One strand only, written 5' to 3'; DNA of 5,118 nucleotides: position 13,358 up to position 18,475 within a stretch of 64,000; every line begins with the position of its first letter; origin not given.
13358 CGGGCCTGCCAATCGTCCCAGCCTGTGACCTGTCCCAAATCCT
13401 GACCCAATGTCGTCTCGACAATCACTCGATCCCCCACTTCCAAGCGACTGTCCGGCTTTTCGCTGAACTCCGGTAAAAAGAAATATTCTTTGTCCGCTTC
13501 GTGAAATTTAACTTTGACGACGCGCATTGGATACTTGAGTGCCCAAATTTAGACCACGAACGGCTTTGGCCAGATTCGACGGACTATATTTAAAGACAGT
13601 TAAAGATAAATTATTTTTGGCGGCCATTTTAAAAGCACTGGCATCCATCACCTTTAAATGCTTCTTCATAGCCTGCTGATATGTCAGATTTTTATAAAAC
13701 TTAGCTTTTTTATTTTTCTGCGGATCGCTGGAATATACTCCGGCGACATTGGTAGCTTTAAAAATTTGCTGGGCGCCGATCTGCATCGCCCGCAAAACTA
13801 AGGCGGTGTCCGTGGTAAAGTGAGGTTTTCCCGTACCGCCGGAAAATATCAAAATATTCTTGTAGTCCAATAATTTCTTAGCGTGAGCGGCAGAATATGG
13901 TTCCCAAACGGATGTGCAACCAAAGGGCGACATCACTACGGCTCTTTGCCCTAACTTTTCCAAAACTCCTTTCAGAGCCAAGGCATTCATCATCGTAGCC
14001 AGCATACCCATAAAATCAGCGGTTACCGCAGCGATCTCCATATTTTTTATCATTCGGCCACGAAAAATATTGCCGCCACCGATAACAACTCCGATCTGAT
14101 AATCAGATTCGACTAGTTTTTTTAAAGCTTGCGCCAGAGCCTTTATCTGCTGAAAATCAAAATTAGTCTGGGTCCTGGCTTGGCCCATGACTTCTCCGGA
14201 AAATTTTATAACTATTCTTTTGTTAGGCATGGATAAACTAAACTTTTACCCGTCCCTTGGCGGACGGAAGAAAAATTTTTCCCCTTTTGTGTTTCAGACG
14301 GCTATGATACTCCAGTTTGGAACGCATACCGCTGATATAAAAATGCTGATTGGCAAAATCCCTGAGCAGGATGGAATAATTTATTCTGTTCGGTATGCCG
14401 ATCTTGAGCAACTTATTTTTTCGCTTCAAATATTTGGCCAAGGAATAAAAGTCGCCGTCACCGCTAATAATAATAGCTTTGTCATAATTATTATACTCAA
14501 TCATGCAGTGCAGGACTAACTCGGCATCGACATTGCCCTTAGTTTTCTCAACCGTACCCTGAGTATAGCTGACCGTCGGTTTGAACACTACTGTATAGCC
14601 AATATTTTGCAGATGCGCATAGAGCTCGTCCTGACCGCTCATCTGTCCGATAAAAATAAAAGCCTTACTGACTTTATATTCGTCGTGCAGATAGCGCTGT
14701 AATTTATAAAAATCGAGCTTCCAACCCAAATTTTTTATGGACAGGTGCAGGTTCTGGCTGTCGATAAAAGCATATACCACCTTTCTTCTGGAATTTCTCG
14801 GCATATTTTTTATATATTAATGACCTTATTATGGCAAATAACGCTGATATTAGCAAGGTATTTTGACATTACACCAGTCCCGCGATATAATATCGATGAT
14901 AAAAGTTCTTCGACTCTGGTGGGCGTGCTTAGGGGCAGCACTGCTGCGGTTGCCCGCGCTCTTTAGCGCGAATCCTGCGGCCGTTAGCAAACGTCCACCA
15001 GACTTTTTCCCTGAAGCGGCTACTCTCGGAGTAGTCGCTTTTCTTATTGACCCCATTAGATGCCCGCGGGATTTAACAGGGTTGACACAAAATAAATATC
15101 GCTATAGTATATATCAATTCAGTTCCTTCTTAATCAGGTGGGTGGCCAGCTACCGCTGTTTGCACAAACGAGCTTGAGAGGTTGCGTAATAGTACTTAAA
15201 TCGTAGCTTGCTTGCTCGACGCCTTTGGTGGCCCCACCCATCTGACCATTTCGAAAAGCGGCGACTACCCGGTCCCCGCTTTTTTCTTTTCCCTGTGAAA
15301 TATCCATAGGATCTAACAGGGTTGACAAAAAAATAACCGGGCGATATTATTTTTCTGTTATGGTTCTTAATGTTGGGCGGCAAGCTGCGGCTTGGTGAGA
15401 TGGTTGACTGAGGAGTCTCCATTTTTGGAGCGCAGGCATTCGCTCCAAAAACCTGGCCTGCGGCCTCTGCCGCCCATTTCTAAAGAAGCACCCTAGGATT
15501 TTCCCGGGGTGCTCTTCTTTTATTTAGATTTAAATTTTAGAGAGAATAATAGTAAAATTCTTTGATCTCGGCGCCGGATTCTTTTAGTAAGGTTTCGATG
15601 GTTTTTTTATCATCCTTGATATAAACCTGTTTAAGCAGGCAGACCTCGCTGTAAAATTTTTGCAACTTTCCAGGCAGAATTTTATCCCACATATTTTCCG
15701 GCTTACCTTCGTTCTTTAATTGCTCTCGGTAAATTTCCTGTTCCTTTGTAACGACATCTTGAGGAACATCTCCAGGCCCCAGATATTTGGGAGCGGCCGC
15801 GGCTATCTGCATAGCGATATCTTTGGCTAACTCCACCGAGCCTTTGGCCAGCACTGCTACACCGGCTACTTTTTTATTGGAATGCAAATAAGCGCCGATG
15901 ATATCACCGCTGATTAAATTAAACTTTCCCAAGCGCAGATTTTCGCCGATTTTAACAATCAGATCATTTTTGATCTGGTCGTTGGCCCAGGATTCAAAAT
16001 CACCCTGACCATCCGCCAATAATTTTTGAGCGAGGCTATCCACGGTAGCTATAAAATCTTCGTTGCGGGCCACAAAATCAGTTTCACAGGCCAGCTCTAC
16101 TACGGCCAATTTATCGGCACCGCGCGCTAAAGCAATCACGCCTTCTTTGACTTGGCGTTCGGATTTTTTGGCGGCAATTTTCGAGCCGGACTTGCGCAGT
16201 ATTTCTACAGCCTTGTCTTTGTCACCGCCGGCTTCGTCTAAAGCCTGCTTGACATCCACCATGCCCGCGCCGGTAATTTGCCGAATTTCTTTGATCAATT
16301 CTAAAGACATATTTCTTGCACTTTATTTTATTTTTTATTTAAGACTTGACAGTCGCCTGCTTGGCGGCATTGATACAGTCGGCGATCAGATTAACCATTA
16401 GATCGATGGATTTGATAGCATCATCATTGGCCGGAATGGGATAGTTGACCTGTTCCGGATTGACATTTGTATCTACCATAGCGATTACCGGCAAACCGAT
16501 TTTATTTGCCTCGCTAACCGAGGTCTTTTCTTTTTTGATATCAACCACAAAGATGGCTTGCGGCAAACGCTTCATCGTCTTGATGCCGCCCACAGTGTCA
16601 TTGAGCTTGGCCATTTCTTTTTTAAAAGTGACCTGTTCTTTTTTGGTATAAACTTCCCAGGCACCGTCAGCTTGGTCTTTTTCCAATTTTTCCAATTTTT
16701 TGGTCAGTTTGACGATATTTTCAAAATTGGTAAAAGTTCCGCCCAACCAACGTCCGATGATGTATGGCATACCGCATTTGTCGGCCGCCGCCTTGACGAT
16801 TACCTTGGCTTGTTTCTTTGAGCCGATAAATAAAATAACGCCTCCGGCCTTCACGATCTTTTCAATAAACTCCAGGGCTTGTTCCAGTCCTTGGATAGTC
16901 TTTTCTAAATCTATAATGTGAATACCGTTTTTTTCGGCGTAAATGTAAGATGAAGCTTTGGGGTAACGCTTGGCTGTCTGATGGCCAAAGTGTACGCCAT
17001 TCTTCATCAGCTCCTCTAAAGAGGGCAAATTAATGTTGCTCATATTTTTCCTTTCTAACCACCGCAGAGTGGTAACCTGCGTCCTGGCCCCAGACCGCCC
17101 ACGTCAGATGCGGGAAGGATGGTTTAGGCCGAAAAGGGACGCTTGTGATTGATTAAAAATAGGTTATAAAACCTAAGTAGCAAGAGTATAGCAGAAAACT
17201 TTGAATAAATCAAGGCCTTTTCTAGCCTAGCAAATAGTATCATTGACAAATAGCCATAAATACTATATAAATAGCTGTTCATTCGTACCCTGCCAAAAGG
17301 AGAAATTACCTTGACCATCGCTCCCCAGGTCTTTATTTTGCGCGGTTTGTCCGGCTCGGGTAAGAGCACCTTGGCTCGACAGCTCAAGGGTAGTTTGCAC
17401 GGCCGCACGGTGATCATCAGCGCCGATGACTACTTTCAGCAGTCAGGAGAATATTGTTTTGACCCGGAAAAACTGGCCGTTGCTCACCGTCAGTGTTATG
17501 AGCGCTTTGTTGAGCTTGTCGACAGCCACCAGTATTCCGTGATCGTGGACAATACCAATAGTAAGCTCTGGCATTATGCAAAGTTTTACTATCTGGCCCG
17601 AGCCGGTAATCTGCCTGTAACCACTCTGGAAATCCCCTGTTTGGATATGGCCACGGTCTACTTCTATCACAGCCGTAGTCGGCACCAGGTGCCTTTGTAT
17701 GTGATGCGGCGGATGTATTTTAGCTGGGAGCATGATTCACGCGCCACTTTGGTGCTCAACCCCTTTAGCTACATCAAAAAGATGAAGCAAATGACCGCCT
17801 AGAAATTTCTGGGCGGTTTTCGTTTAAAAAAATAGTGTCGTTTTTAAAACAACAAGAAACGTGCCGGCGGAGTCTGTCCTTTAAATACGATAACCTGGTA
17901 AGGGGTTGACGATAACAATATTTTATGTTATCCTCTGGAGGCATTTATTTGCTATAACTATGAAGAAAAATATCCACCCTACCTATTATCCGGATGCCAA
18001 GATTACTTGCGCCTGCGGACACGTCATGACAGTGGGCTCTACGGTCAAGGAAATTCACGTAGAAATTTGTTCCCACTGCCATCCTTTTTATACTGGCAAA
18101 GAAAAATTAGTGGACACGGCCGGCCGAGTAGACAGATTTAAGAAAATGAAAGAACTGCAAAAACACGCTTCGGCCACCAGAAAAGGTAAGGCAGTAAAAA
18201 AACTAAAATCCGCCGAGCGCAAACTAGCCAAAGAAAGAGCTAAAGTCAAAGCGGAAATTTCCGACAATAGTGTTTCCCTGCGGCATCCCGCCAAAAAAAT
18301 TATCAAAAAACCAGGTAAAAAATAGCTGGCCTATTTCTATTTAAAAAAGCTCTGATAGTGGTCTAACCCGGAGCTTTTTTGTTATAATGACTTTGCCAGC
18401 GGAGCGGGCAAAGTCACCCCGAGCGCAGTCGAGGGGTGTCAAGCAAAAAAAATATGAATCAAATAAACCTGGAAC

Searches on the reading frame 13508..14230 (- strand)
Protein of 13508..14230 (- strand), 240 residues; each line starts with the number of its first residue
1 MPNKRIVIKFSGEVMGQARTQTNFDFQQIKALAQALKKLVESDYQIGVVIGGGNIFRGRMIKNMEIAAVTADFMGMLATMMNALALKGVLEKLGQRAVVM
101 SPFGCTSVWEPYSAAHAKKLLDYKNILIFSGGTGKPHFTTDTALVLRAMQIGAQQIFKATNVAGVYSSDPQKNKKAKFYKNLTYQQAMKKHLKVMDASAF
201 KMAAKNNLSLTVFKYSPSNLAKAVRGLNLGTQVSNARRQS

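Call 107: search_protein_families(library=pfam, proteins=[window:13508-14230:-], max_evalue=0.0001)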
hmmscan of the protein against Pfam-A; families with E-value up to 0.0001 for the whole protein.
window:13508-14230:- (240 aa): 1 family
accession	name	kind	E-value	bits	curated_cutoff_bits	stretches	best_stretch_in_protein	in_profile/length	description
PF00696.33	AA_kinase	-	5.8e-34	118.3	24.9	1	4-213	1-233/234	Amino acid kinase family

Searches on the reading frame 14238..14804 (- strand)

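Call 107: search_protein_families(library=pfam, proteins=[window:14238-14804:-], max_evalue=0.0001)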
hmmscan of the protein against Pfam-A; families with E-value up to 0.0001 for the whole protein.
window:14238-14804:- (188 aa): 1 family
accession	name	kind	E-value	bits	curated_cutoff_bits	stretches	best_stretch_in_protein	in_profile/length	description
PF01936.24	NYN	-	3.7e-16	60.4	24.2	1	12-132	4-119/145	NYN domain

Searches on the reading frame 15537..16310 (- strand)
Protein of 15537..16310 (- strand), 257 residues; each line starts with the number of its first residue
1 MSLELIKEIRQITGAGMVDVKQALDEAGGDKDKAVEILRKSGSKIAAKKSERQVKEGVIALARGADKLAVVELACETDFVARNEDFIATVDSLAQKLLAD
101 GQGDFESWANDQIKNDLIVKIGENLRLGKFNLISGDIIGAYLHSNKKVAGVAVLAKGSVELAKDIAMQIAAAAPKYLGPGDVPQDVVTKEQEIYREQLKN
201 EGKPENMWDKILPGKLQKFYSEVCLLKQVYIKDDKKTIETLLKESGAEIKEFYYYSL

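Call 107: search_protein_families(library=pfam, proteins=[window:15537-16310:-], max_evalue=0.0001)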
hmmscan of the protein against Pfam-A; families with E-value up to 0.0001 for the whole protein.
window:15537-16310:- (257 aa): 1 family
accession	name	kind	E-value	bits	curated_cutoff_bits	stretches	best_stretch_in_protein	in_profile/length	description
PF00889.24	EF_TS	-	9.5e-60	202.1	27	1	69-256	2-201/204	Elongation factor TS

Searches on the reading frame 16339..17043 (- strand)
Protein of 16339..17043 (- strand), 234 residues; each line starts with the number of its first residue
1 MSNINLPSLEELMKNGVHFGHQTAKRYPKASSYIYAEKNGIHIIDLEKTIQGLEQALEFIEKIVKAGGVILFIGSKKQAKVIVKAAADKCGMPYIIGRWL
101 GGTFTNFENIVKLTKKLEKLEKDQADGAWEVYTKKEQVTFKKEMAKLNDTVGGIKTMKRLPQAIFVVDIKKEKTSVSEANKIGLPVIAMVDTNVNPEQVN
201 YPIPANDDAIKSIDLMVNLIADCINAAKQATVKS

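Call 107: search_protein_families(library=pfam, proteins=[window:16339-17043:-], max_evalue=0.0001)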
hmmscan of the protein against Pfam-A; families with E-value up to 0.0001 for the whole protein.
window:16339-17043:- (234 aa): 1 family
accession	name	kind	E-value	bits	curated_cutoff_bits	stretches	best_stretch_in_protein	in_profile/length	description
PF00318.25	Ribosomal_S2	-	3.4e-84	281.9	26.1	1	12-225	1-214/216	Ribosomal protein S2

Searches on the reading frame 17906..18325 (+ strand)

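Call 107: search_protein_families(library=pfam, proteins=[window:17906-18325:+], max_evalue=0.0001)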
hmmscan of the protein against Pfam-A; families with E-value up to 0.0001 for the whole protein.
window:17906-18325:+ (139 aa): 2 families
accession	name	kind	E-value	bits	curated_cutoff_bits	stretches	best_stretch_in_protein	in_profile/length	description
PF01197.23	Ribosomal_L31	-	4.5e-28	97.7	27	1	19-80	1-62/65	Ribosomal protein L31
PF04641.18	Rtf2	-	3.2e-05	23.9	27.4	1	35-122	130-216/258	Rtf2 RING-finger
